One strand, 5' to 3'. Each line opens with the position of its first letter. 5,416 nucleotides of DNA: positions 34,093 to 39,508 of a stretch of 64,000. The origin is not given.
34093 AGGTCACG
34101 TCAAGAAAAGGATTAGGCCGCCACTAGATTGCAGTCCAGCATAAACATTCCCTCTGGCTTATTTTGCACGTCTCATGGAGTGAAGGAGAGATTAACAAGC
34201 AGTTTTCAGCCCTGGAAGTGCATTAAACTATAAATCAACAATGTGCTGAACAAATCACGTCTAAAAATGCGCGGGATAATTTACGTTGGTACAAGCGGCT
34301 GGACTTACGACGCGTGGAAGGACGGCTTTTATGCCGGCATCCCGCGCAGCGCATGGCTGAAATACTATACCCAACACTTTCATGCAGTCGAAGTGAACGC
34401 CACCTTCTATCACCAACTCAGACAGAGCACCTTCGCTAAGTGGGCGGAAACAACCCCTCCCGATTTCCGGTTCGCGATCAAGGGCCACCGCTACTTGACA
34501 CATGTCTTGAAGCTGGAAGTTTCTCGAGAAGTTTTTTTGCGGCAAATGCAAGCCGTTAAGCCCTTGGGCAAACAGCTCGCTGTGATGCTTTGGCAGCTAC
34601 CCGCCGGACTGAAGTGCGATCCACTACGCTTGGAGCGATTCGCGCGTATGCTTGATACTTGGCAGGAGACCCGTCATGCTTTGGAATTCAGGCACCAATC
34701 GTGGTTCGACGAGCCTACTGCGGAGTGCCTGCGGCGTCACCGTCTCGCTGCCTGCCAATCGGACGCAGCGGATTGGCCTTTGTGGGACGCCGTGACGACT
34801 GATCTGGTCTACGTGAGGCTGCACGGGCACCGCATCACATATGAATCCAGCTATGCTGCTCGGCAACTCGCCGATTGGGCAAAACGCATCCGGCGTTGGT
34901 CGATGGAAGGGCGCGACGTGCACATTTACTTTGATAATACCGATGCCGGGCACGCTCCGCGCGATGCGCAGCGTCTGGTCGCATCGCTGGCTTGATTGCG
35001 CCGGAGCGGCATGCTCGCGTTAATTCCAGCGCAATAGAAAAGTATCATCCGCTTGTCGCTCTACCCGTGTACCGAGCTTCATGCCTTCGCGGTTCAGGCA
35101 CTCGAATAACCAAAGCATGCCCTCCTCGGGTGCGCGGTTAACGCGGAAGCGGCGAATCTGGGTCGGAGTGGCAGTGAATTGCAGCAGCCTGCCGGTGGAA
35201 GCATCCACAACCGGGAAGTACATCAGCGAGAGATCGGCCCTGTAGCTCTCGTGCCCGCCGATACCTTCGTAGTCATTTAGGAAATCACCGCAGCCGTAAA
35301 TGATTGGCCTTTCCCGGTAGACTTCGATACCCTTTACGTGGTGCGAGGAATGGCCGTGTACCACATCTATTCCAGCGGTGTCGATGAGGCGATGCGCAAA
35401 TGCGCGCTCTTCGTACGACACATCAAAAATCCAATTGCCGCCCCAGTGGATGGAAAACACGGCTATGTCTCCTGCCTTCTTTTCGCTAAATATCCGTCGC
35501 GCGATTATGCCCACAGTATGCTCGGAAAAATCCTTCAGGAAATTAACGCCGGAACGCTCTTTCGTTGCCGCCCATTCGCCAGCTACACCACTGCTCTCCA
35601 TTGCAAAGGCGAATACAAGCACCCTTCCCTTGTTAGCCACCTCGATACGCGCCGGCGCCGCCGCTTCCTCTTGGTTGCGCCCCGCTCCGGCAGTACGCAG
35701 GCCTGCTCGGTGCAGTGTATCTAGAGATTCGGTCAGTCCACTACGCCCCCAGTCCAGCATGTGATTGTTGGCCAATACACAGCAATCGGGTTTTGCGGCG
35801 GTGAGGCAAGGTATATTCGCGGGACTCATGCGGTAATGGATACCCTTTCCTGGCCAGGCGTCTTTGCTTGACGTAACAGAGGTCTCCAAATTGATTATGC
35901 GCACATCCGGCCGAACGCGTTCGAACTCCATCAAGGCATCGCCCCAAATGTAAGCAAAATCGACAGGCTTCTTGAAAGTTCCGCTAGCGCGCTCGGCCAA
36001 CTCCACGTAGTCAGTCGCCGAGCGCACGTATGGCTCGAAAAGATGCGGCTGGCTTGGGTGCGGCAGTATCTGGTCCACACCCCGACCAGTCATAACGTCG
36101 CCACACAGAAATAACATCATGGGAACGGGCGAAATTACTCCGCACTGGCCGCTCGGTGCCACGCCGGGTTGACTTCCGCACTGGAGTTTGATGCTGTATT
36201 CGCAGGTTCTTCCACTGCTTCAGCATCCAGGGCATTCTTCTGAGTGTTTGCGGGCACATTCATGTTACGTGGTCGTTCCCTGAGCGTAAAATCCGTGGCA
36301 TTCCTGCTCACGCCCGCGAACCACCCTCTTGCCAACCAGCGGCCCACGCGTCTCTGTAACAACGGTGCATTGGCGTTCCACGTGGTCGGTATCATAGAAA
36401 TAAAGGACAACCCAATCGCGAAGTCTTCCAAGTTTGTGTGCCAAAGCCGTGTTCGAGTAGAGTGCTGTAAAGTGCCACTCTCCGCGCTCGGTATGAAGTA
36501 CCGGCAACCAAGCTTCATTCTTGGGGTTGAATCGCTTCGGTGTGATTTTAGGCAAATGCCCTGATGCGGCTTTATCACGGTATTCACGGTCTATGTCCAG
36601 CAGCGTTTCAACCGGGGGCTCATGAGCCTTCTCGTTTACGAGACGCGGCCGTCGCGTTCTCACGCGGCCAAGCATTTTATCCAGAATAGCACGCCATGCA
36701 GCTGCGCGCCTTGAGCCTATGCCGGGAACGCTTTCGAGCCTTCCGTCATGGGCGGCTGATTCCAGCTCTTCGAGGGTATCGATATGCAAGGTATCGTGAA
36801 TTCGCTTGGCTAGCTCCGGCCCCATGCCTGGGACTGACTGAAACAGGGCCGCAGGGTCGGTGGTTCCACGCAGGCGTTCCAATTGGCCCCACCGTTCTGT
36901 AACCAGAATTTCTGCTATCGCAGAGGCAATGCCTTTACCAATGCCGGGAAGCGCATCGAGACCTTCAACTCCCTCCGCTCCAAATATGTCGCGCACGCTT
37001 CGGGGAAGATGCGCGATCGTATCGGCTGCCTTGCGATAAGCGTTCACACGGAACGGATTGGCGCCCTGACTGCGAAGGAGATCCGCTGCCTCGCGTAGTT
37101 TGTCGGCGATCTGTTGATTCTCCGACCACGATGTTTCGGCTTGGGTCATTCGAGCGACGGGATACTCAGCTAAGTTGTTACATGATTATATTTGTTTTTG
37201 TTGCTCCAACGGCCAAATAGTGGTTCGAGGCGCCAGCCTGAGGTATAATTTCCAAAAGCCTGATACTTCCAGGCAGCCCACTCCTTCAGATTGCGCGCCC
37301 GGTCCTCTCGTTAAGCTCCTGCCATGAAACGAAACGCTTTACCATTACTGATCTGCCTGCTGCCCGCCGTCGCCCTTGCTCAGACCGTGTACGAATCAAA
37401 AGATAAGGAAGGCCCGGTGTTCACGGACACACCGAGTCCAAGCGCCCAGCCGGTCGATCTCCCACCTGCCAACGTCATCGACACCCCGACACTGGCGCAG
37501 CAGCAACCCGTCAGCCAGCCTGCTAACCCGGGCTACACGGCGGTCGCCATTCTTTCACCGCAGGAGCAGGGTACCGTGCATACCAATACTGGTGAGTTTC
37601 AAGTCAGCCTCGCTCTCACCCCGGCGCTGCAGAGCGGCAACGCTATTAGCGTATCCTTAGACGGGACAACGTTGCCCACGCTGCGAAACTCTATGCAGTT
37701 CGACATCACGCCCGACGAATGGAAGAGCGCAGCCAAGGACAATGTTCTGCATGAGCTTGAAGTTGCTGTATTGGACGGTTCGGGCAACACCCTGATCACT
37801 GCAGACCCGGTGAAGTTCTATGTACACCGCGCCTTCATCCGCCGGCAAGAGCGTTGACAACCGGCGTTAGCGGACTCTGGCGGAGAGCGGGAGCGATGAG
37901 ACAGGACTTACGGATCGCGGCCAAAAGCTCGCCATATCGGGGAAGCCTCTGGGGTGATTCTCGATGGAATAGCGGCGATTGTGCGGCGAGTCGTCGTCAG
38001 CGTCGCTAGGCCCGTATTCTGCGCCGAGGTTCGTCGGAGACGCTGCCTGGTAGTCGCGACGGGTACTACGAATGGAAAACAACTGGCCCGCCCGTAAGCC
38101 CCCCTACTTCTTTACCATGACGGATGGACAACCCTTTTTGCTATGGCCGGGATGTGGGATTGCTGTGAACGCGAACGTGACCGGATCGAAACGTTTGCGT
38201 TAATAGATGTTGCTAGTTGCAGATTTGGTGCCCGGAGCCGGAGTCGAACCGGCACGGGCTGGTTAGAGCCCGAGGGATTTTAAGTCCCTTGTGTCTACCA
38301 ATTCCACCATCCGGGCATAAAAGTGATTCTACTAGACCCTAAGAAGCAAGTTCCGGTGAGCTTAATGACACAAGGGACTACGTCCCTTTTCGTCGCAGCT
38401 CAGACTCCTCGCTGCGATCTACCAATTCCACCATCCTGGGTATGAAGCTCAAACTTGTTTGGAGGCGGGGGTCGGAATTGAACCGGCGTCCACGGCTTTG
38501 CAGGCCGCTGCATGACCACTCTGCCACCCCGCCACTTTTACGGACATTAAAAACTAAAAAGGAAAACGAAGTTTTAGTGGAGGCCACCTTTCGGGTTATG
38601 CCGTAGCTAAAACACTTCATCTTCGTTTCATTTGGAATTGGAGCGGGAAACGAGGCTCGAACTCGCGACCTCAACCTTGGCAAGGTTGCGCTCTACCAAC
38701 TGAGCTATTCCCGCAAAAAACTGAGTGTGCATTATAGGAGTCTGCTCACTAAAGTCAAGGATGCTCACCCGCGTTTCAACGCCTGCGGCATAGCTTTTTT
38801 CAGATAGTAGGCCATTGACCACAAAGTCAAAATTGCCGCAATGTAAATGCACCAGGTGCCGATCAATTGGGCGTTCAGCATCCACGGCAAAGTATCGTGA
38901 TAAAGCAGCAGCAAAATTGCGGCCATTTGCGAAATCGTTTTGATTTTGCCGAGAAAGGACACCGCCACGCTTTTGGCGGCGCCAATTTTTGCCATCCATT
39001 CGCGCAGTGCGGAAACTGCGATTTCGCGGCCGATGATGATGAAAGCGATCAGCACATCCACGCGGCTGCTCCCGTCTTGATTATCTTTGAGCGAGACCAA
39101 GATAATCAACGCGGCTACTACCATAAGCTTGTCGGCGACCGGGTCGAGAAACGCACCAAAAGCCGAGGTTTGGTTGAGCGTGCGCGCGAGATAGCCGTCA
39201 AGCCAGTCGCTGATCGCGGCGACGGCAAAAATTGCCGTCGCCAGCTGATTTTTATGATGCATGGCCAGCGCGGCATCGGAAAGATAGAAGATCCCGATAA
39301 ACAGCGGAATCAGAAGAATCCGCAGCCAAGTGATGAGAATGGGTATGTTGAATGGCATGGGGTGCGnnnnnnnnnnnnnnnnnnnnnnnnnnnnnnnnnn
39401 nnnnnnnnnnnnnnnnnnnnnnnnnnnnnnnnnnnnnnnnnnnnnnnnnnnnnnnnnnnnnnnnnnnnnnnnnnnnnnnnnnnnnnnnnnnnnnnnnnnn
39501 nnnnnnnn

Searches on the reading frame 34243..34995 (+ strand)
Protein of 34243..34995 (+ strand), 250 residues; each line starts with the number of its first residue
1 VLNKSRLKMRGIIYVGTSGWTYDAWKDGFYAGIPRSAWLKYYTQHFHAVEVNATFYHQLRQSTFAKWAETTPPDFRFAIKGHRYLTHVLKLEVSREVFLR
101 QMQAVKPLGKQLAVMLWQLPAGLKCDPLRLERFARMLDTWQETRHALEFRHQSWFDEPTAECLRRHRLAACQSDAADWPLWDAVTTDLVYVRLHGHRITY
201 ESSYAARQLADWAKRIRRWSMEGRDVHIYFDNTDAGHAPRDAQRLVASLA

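Call 3: search_protein_families(library=pfam, proteins=[window:34243-34995:+], max_evalue=0.01)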
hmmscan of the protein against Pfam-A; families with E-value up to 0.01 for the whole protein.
window:34243-34995:+ (250 aa): 1 family
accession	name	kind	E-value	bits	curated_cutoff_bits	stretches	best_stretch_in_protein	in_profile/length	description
PF01904.24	DUF72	-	1.1e-69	235.2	25.3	1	30-246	2-215/217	Protein of unknown function DUF72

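Call 4: search_protein_families(library=padloc, proteins=[window:34243-34995:+], max_evalue=0.01)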
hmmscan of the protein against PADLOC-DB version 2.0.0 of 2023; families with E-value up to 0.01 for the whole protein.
window:34243-34995:+ (250 aa): 0 families

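Call 5: search_protein_families(library=ncbifam, proteins=[window:34243-34995:+], max_evalue=0.001)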
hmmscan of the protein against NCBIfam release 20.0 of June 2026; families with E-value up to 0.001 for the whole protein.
window:34243-34995:+ (250 aa): 1 family
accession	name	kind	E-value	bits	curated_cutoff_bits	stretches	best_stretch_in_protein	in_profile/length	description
NF007637.0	PRK10302.1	equivalog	8.1e-16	58.1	412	1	13-161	2-143/272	hypothetical protein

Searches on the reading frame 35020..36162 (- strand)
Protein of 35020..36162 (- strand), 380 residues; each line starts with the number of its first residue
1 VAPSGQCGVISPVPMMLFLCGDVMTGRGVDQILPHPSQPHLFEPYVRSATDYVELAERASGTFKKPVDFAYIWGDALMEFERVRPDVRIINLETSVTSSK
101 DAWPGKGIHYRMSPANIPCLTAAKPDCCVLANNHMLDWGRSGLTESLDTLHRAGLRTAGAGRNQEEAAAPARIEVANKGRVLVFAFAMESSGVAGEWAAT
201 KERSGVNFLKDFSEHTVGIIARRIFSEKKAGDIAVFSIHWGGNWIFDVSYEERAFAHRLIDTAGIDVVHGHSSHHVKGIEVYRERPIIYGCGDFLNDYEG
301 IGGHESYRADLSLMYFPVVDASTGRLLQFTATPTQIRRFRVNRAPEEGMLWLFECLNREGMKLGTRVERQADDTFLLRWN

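Call 3: search_protein_families(library=pfam, proteins=[window:35020-36162:-], max_evalue=0.01)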
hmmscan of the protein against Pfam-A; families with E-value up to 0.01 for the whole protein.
window:35020-36162:- (380 aa): 1 family
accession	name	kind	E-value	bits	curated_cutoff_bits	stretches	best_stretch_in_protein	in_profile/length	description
PF09587.15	PGA_cap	-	1.7e-80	270.6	27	1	17-298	2-255/255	Bacterial capsule synthesis protein PGA_cap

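Call 4: search_protein_families(library=padloc, proteins=[window:35020-36162:-], max_evalue=0.01)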
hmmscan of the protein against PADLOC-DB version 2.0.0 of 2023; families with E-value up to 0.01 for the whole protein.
window:35020-36162:- (380 aa): 0 families

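Call 5: search_protein_families(library=ncbifam, proteins=[window:35020-36162:-], max_evalue=0.001)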
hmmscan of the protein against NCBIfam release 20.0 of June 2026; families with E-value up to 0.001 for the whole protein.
window:35020-36162:- (380 aa): 1 family
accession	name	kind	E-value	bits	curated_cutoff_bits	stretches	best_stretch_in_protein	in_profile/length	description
NF038314.1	epimerase_MslH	equivalog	1.9e-14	52.9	700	1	218-297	238-318/439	lasso peptide C-terminal Trp epimerase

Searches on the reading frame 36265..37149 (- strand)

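Call 3: search_protein_families(library=pfam, proteins=[window:36265-37149:-], max_evalue=0.01)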
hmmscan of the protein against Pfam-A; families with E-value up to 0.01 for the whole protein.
window:36265-37149:- (294 aa): 10 families
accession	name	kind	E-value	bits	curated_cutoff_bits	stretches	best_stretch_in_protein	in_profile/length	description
PF14716.13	HHH_8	-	2e-23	83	30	1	10-85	2-71/73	Helix-hairpin-helix domain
PF14520.12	HHH_5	-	8.8e-14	52.2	27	1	103-154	4-53/57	Helix-hairpin-helix domain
PF00633.29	HHH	-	2.5e-07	30.7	24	0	61-81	10-30/30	Helix-hairpin-helix motif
PF12826.13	HHH_2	-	0.00015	22.3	27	0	84-126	20-60/64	Helix-hairpin-helix motif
PF12836.13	HHH_3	-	0.00051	20.5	27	0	100-117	13-30/65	Helix-hairpin-helix motif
PF22525.1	H2TH_5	-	0.0014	19.1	27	0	100-123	27-50/71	S13-like H2TH domain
PF11731.14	Cdd1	-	0.0015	19.1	25.5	0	100-131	5-35/86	Pathogenicity locus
PF10391.15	DNA_pol_lambd_f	-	0.0016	18.7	29.8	0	102-139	2-37/51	Fingers domain of DNA polymerase lambda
PF11798.14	IMS_HHH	-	0.0052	17.4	24.4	0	105-122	15-31/32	IMS family HHH motif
PF12482.14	DUF3701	-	0.0054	17.3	26.9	0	111-175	22-88/93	Phage integrase protein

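Call 4: search_protein_families(library=padloc, proteins=[window:36265-37149:-], max_evalue=0.01)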
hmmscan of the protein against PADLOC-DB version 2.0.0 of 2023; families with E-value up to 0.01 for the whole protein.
window:36265-37149:- (294 aa): 0 families

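Call 5: search_protein_families(library=ncbifam, proteins=[window:36265-37149:-], max_evalue=0.001)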
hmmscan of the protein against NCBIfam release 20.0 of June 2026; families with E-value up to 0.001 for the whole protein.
window:36265-37149:- (294 aa): 4 families
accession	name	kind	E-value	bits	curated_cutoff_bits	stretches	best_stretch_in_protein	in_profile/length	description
NF006375.0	PRK08609.1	equivalog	4e-15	55.4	426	1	12-159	5-147/571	DNA polymerase/3'-5' exonuclease PolX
NF005928.0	PRK07945.1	equivalog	7.4e-08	32.1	250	1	16-122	5-103/337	PHP domain-containing protein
NF011260.0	PRK14666.1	equivalog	1.4e-06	27.3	649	1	100-162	636-695/698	excinuclease ABC subunit C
TIGR00084.2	ruvA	equivalog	2.2e-05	24.2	85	0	103-160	77-134/202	Holliday junction branch migration protein RuvA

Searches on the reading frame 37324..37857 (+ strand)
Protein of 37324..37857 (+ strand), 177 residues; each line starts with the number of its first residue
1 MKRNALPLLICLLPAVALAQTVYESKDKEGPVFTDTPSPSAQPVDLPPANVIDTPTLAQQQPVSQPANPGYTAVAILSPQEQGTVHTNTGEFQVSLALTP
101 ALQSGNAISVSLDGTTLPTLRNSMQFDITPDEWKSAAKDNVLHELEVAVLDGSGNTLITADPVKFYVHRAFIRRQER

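Call 73: search_protein_families(library=pfam, proteins=[window:37324-37857:+], max_evalue=0.001)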
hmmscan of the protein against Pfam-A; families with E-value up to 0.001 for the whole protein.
window:37324-37857:+ (177 aa): 1 family
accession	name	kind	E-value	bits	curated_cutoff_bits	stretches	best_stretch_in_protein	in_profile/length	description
PF13511.11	DUF4124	-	7.5e-06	26.5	22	1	10-66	2-51/56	Domain of unknown function (DUF4124)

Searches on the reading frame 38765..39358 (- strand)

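Call 73: search_protein_families(library=pfam, proteins=[window:38765-39358:-], max_evalue=0.001)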
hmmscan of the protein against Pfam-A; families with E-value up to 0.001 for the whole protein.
window:38765-39358:- (197 aa): 1 family
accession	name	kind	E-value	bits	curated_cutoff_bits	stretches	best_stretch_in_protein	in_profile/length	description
PF01066.26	CDP-OH_P_transf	-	5.9e-37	127.8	22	1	3-180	1-152/152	CDP-alcohol phosphatidyltransferase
